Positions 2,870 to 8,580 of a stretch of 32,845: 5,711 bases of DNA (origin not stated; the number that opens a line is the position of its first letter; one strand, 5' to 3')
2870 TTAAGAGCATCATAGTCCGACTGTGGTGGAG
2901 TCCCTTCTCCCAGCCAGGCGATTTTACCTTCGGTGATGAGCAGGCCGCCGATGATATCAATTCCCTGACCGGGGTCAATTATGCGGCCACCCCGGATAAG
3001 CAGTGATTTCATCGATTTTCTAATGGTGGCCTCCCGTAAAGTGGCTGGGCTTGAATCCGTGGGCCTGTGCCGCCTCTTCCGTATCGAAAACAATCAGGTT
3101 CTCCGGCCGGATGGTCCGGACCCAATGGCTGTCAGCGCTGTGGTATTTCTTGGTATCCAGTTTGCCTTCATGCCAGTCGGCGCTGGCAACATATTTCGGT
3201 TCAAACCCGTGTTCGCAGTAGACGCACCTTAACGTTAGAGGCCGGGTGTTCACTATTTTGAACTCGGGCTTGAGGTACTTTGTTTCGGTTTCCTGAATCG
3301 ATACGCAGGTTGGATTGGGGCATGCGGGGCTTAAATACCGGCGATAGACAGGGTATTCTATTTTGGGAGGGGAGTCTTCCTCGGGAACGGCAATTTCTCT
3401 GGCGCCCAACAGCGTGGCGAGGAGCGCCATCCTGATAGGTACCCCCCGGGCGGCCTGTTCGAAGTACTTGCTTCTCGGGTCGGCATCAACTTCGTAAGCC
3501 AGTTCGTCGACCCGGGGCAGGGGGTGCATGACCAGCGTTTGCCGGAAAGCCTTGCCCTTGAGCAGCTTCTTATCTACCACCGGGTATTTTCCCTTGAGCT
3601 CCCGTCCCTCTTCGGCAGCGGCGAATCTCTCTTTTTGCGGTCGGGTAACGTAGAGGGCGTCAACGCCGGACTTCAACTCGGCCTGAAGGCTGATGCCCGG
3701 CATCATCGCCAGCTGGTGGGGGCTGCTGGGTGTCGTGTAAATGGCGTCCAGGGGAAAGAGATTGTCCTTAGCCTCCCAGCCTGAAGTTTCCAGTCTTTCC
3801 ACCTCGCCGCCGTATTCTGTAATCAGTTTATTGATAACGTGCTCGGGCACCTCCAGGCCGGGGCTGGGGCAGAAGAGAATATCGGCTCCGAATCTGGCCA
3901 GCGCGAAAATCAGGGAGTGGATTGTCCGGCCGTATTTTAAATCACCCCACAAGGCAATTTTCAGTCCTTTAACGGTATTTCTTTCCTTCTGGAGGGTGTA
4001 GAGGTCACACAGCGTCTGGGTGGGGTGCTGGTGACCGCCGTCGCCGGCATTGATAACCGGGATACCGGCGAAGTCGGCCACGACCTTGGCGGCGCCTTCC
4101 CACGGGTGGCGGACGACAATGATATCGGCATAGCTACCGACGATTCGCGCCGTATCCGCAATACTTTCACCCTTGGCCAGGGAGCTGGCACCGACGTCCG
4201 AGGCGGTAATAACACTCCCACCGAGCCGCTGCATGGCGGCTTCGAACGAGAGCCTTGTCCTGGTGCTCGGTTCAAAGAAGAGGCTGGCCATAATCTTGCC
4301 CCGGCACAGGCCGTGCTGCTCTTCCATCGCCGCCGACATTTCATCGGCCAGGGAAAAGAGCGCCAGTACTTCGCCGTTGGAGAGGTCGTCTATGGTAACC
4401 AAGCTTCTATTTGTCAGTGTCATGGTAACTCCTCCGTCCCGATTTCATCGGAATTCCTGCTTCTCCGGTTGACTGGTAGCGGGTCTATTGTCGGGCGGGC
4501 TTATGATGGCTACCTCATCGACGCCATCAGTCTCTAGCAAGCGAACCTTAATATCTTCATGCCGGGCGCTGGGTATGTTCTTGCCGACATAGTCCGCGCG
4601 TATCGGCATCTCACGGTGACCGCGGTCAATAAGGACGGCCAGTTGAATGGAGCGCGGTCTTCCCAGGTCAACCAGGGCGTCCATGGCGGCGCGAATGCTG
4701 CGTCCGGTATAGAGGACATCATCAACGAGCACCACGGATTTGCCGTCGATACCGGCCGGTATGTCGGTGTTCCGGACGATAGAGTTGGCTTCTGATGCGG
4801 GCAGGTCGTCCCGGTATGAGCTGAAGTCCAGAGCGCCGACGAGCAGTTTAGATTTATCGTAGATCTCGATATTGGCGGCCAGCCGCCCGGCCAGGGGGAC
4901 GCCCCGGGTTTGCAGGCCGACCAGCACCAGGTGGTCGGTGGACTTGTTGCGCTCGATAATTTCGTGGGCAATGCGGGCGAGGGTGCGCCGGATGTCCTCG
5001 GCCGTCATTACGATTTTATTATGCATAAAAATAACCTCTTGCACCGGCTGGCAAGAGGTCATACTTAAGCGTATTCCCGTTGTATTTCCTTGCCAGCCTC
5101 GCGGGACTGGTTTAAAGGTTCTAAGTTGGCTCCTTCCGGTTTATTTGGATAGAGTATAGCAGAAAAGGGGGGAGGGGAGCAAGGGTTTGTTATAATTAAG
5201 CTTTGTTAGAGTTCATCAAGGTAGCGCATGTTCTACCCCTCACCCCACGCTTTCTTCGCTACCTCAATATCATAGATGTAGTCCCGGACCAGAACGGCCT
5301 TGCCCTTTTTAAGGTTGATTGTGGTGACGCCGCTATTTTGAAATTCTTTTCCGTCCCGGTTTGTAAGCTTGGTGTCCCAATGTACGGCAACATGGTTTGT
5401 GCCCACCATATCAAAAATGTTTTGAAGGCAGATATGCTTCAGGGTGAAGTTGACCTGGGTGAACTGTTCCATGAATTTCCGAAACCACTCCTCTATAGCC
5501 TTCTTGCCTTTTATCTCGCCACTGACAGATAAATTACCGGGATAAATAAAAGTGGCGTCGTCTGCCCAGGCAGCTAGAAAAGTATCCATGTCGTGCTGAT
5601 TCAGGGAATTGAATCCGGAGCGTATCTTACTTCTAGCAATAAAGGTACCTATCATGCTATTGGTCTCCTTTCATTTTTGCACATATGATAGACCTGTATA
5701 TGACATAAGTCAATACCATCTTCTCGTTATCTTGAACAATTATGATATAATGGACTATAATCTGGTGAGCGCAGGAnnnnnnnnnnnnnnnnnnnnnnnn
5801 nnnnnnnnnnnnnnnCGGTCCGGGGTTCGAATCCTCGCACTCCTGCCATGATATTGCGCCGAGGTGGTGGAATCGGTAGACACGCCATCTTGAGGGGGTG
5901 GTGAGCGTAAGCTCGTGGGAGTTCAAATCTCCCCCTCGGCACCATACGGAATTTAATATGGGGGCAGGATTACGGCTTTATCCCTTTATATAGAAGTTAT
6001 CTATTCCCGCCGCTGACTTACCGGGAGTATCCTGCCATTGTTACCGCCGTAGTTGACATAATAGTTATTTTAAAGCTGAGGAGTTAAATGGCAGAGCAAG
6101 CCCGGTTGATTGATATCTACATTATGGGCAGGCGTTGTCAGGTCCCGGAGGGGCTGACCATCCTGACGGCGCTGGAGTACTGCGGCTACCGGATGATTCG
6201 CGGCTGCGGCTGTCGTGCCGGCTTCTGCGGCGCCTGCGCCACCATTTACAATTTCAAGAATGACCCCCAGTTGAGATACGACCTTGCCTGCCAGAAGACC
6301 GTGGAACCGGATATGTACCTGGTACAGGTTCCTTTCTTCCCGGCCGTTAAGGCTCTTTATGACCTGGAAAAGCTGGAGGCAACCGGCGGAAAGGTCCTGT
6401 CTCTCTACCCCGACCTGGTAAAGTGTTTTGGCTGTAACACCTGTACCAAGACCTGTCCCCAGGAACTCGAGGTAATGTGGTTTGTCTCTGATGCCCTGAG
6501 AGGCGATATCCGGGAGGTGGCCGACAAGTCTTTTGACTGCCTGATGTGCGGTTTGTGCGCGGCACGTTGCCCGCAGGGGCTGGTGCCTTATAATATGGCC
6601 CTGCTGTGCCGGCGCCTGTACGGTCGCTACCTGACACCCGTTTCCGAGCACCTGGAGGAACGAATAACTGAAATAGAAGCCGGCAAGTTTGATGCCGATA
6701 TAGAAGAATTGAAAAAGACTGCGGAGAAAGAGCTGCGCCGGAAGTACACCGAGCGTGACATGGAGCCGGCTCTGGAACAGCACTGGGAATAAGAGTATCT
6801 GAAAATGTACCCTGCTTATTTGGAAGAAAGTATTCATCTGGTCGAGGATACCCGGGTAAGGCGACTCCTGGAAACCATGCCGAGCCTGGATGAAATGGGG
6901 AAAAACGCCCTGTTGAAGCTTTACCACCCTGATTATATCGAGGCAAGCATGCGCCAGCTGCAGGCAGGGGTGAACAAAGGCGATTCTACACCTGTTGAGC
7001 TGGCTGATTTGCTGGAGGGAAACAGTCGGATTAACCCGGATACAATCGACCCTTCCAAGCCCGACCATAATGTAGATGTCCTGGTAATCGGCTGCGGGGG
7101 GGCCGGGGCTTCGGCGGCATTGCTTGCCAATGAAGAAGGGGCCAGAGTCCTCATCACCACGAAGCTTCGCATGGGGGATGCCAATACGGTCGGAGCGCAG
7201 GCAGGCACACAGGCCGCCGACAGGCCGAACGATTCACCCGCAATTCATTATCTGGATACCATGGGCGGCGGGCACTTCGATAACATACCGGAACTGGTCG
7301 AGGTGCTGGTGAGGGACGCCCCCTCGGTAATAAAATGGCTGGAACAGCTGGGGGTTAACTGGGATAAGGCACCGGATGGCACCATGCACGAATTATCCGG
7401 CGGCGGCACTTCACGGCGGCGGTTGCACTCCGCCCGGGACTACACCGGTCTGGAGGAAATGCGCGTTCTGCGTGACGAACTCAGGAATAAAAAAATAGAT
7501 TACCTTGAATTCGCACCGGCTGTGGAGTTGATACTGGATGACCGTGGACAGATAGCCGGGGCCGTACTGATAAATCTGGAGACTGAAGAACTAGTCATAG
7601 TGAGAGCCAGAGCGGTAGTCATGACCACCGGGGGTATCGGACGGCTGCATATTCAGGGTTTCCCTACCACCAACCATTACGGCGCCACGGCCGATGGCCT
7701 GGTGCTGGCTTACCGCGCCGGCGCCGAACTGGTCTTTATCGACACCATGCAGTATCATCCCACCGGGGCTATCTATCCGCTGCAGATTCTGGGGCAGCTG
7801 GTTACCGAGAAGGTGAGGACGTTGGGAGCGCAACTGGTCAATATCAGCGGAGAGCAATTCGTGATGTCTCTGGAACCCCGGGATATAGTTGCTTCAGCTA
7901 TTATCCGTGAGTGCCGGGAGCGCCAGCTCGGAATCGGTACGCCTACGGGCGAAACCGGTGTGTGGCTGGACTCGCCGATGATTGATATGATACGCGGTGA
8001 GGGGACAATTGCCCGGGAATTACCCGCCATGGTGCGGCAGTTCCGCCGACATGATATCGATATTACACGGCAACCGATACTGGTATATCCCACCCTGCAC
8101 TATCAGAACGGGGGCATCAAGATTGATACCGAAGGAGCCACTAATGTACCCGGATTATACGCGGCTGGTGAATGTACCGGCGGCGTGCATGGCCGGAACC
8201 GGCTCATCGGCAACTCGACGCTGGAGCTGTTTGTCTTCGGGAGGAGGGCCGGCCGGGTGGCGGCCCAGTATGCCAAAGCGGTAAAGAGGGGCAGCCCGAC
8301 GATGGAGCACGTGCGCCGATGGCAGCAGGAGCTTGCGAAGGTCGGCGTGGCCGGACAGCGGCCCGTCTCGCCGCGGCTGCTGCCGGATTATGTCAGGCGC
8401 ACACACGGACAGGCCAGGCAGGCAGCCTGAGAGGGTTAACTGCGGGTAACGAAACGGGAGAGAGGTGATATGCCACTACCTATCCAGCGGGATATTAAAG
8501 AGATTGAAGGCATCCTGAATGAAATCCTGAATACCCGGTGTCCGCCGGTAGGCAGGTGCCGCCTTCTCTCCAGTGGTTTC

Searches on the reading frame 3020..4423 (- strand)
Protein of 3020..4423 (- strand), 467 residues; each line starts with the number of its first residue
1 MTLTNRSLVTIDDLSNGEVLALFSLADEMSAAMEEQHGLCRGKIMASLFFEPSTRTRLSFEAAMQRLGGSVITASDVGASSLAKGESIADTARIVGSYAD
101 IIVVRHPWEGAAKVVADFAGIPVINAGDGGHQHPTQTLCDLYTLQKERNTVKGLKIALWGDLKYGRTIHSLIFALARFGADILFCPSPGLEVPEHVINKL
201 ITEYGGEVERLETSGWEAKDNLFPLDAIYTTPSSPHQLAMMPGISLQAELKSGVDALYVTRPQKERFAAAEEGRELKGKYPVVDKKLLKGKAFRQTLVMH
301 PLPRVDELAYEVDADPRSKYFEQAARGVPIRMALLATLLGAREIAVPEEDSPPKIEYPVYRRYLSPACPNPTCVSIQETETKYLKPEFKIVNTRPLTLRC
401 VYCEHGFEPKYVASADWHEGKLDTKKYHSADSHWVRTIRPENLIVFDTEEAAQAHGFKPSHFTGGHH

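Call 86: search_protein_families(library=pfam, proteins=[window:3020-4423:-], max_evalue=0.00001)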
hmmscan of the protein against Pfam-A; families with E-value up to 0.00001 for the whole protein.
window:3020-4423:- (467 aa): 3 families
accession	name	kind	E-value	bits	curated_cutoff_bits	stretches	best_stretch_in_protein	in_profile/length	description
PF02729.26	OTCace_N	-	3.4e-48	163.9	29.9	1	6-145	1-147/148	Aspartate/ornithine carbamoyltransferase, carbamoyl-P binding domain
PF00185.30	OTCace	-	5.1e-22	79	29.4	2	252-337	70-156/157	Aspartate/ornithine carbamoyltransferase, Asp/Orn binding domain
PF02748.20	PyrI_C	-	1.4e-08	34.9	23.4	1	368-408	8-44/48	Aspartate carbamoyltransferase regulatory chain, metal binding domain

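Call 88: search_protein_families(library=ncbifam, proteins=[window:3020-4423:-], max_evalue=0.001)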
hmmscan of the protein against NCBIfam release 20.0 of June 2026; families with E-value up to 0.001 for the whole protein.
window:3020-4423:- (467 aa): 19 families
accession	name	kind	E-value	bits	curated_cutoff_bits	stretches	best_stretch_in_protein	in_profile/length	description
TIGR00670.1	asp_carb_tr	equivalog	2e-95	319.4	236.95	2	6-203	1-201/304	aspartate carbamoyltransferase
NF002032.1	PRK00856.1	equivalog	1.1e-83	280.9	263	1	7-338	2-296/297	aspartate carbamoyltransferase catalytic subunit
NF008853.0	PRK11891.1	equivalog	6e-73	245.9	560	2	5-213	88-302/430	aspartate carbamoyltransferase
NF006046.0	PRK08192.1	equivalog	6.6e-67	226.2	512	2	5-210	6-217/339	aspartate carbamoyltransferase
NF001986.0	PRK00779.1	subfamily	1.2e-41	142.8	306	1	3-212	3-209/307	ornithine carbamoyltransferase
TIGR00658.1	orni_carb_tr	equivalog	3.6e-41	141.3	280.85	1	6-213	1-209/304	ornithine carbamoyltransferase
NF010387.0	PRK13814.1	equivalog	5.4e-32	110.9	660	1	40-204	43-208/310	aspartate carbamoyltransferase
NF009916.0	PRK13376.1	equivalog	4.7e-30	104.6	800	1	3-200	5-222/525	bifunctional aspartate carbamoyltransferase catalytic subunit/aspartate carbamoyltransferase regulatory subunit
NF011380.0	PRK14805.1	equivalog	1.2e-28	100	421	1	7-206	3-201/302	ornithine carbamoyltransferase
TIGR04384.1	putr_carbamoyl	exception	1.3e-28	100.1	500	1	9-196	3-191/330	putrescine carbamoyltransferase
NF003286.0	PRK04284.1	subfamily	3.8e-22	78.8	515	1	2-199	3-200/332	ornithine carbamoyltransferase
NF002470.0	PRK01713.1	equivalog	5.2e-19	68.9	545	1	2-205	4-206/334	ornithine carbamoyltransferase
NF009213.0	PRK12562.1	subfamily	1.9e-16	60.4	559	1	6-147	7-148/334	ornithine carbamoyltransferase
NF003384.0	PRK04523.1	equivalog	1.3e-14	54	288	1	6-200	4-221/336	N-acetylornithine carbamoyltransferase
NF011379.0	PRK14804.1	equivalog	1.1e-12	47.7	373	1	7-149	8-147/311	ornithine carbamoyltransferase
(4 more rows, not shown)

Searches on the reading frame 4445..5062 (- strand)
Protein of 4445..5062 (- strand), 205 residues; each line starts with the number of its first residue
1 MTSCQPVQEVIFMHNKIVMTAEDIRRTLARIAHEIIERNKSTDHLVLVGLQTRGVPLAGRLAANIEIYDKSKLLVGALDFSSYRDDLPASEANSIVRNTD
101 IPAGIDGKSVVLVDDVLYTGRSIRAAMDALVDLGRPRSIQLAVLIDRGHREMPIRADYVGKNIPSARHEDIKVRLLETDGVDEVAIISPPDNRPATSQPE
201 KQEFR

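Call 86: search_protein_families(library=pfam, proteins=[window:4445-5062:-], max_evalue=0.00001)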
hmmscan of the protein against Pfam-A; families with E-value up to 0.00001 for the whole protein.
window:4445-5062:- (205 aa): 1 family
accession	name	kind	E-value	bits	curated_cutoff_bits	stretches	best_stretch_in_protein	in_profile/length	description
PF00156.33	Pribosyltran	-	2.1e-23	82.9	26.3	1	25-164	12-144/158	Phosphoribosyl transferase domain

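Call 88: search_protein_families(library=ncbifam, proteins=[window:4445-5062:-], max_evalue=0.001)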
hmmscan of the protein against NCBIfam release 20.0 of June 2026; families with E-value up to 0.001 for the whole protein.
window:4445-5062:- (205 aa): 18 families
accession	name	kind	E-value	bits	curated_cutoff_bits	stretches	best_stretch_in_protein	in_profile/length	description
NF003547.0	PRK05205.1-3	equivalog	2.4e-72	242.8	230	1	13-188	11-190/194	bifunctional pyr operon transcriptional regulator/uracil phosphoribosyltransferase PyrR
NF003549.0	PRK05205.1-5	equivalog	2.7e-71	238.8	138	1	14-187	4-179/182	bifunctional pyr operon transcriptional regulator/uracil phosphoribosyltransferase PyrR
NF003548.0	PRK05205.1-4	equivalog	1.1e-63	214.2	218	1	13-188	1-171/173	bifunctional pyr operon transcriptional regulator/uracil phosphoribosyltransferase PyrR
NF003546.0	PRK05205.1-2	equivalog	5.7e-53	179.2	268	1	13-186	1-174/175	bifunctional pyr operon transcriptional regulator/uracil phosphoribosyltransferase PyrR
NF003545.0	PRK05205.1-1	equivalog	9.1e-39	132.6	140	1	21-174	6-156/171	bifunctional pyr operon transcriptional regulator/uracil phosphoribosyltransferase PyrR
TIGR01203.1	HGPRTase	equivalog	2e-15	56.9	150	1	17-165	1-143/167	hypoxanthine phosphoribosyltransferase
NF006605.0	PRK09162.1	equivalog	7e-14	51.6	181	1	10-164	9-156/183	hypoxanthine-guanine phosphoribosyltransferase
NF002620.0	PRK02277.1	subfamily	2.7e-08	33.7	115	1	27-147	71-180/201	orotate phosphoribosyltransferase-like protein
TIGR00336.1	pyrE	equivalog_domain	1.5e-07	31.4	106.8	0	106-134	107-135/173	orotate phosphoribosyltransferase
NF005592.0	PRK07322.1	subfamily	6.1e-06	25.7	143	1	32-146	42-159/180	adenine phosphoribosyltransferase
TIGR01251.1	ribP_PPkin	subfamily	2e-05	23.7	113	1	92-135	195-238/309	ribose-phosphate diphosphokinase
NF004689.0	PRK06031.1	equivalog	4.1e-05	22.9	175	1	29-134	70-181/233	phosphoribosyltransferase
TIGR01367.1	pyrE_Therm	equivalog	0.00022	20.9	150.25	0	106-149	104-146/187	orotate phosphoribosyltransferase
NF040646.1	HPT_Archaea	equivalog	0.00025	20.7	200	0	106-156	113-162/184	hypoxanthine/guanine phosphoribosyltransferase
TIGR01090.1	apt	equivalog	0.00028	21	185.85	1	18-145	24-146/169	adenine phosphoribosyltransferase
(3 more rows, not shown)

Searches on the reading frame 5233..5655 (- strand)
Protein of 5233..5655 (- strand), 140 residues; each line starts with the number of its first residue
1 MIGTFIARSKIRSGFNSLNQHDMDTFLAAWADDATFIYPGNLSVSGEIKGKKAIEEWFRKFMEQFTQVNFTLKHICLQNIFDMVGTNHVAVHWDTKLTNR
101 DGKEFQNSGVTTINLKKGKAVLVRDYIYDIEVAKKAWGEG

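Call 71: search_protein_families(library=pfam, proteins=[window:5233-5655:-], max_evalue=0.00001)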
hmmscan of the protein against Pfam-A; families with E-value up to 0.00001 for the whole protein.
window:5233-5655:- (140 aa): 2 families
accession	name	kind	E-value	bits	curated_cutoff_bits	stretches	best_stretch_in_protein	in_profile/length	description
PF12680.13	SnoaL_2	-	1.8e-16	61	27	1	15-121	5-100/102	SnoaL-like domain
PF13474.12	SnoaL_3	-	1.5e-06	29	22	1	17-87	11-78/121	SnoaL-like domain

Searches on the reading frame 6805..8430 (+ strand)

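Call 71: search_protein_families(library=pfam, proteins=[window:6805-8430:+], max_evalue=0.00001)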
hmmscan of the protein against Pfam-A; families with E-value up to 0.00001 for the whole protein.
window:6805-8430:+ (541 aa): 2 families
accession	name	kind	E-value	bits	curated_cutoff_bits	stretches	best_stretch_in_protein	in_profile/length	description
PF00890.30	FAD_binding_2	-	2.1e-72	245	20.4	1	91-471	1-413/414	FAD binding domain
PF07992.20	Pyr_redox_2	-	3.2e-09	37.1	26.1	0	434-462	253-278/291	Pyridine nucleotide-disulphide oxidoreductase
